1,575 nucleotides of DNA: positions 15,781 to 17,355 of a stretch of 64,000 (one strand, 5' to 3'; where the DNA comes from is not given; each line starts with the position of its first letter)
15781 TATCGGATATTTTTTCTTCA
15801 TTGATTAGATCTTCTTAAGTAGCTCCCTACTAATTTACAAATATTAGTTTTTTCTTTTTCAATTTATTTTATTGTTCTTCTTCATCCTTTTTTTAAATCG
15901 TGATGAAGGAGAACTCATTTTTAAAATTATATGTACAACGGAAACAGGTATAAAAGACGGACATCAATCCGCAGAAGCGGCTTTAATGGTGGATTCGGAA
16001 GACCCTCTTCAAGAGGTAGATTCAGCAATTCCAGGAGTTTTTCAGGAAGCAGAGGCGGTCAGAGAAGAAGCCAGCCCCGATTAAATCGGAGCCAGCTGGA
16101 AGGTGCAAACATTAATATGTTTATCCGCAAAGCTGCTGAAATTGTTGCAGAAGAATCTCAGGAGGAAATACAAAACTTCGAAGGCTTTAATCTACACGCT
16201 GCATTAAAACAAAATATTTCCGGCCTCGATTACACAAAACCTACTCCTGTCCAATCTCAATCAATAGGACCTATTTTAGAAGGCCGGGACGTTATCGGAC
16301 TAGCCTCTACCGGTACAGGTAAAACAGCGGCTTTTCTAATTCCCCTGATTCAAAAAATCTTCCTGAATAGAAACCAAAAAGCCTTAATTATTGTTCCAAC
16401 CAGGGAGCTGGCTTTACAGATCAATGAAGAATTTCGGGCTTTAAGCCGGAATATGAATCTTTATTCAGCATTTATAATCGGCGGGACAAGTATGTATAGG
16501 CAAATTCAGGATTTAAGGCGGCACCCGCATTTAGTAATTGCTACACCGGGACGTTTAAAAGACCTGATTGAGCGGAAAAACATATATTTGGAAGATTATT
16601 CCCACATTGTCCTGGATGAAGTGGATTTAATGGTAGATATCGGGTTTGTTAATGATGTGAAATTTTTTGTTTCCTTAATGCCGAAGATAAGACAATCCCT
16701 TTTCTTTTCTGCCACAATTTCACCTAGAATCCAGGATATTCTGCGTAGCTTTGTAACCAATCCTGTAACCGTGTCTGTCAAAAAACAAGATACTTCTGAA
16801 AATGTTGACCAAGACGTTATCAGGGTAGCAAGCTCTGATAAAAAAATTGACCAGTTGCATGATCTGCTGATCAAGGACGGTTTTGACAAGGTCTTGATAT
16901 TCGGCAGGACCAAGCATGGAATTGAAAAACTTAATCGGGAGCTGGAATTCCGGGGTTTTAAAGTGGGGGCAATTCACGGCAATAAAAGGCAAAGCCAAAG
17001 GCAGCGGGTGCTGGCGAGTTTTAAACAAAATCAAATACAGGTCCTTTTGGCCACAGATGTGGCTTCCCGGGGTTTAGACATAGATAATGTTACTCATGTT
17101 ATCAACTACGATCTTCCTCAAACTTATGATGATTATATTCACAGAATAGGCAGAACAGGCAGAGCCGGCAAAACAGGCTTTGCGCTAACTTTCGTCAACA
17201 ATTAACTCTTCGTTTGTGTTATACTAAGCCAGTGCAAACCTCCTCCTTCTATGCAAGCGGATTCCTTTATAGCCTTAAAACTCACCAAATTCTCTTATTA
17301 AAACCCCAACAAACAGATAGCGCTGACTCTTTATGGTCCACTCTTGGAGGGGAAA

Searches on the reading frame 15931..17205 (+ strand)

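Call 107: search_protein_families(library=pfam, proteins=[window:15931-17205:+], max_evalue=0.0001)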
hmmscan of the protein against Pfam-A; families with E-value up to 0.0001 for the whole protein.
window:15931-17205:+ (424 aa): 3 families
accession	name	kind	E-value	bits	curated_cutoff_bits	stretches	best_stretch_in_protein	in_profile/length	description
PF00270.35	DEAD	-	5.1e-45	153.6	26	1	105-269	1-166/167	DEAD/DEAH box helicase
PF00271.37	Helicase_C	-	6e-34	117.1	23.5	1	305-413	2-110/110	Helicase conserved C-terminal domain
PF04851.21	ResIII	-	8.7e-08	32.7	22.5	1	125-231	30-134/164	Type III restriction enzyme, res subunit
